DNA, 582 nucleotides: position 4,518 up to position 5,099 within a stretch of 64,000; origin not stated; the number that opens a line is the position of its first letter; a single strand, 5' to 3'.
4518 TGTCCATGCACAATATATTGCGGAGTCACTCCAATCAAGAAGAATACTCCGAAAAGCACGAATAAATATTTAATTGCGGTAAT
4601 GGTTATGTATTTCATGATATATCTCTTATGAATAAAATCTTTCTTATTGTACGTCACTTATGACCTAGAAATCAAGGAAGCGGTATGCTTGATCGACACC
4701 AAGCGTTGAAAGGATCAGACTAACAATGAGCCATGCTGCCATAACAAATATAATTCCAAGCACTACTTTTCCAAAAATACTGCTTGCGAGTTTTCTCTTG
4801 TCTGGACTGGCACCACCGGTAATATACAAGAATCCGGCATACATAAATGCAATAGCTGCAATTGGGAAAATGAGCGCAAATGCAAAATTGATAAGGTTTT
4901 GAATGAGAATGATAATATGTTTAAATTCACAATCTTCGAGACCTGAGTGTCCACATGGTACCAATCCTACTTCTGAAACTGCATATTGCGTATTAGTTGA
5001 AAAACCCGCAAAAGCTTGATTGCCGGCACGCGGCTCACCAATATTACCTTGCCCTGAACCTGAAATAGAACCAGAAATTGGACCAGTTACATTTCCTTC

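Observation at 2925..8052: Operon of five paralogous secreted proteins sharing a C-terminal double-TM 'pilin-like' hairpin, headed by a membrane-anchored SBP-like protein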

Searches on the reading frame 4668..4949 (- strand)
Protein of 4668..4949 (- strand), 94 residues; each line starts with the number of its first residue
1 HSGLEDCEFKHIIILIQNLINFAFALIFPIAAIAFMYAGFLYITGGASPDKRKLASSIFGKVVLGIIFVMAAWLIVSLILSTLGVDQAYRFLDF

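Call 45: search_solved_structures(query=A3, max_evalue=10, show_alignments=2)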
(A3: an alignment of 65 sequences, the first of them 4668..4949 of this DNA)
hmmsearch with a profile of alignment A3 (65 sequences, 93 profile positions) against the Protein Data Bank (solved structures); distinct sequences matched with E-value up to 10: 23.
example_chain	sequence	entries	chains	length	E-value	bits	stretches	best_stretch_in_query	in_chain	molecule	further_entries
8yq5_E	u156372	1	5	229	0.066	16.6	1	15-78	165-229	de novo designed ion channel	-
8yq6_E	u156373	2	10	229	0.17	15.3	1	15-78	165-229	de novo designed ion channel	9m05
7xa3_R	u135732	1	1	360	0.33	14.3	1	14-84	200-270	Isoform B of C-C chemokine receptor type 2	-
3eh3_A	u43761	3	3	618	0.5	13.7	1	17-54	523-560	Cytochrome c oxidase subunit 1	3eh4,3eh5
9nyx_B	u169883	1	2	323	0.98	12.8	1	19-54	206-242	Rhodopsin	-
1ehk_A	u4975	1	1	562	2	11.9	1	17-54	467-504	BA3-TYPE CYTOCHROME-C OXIDASE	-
1xme_A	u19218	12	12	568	2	11.8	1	17-54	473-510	Cytochrome c oxidase polypeptide I | Cytochrome c oxidase subunit 1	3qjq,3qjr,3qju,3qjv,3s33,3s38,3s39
2qpd_A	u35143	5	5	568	2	11.8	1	17-54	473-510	Cytochrome c oxidase subunit 1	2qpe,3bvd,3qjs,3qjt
4fa7_A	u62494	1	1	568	2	11.8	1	17-54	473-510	Cytochrome c oxidase subunit 1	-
4faa_A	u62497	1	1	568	2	11.8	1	17-54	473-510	Cytochrome c oxidase subunit 1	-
4gp4_A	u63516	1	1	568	2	11.8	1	17-54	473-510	Cytochrome c oxidase subunit 1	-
4gp5_A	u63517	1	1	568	2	11.8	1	17-54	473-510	Cytochrome c oxidase subunit 1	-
4gp8_A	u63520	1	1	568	2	11.8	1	17-54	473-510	Cytochrome c oxidase subunit 1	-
4n4y_A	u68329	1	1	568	2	11.8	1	17-54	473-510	Cytochrome c oxidase subunit 1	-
3s8f_A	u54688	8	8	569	2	11.8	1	17-54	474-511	Cytochrome c oxidase subunit 1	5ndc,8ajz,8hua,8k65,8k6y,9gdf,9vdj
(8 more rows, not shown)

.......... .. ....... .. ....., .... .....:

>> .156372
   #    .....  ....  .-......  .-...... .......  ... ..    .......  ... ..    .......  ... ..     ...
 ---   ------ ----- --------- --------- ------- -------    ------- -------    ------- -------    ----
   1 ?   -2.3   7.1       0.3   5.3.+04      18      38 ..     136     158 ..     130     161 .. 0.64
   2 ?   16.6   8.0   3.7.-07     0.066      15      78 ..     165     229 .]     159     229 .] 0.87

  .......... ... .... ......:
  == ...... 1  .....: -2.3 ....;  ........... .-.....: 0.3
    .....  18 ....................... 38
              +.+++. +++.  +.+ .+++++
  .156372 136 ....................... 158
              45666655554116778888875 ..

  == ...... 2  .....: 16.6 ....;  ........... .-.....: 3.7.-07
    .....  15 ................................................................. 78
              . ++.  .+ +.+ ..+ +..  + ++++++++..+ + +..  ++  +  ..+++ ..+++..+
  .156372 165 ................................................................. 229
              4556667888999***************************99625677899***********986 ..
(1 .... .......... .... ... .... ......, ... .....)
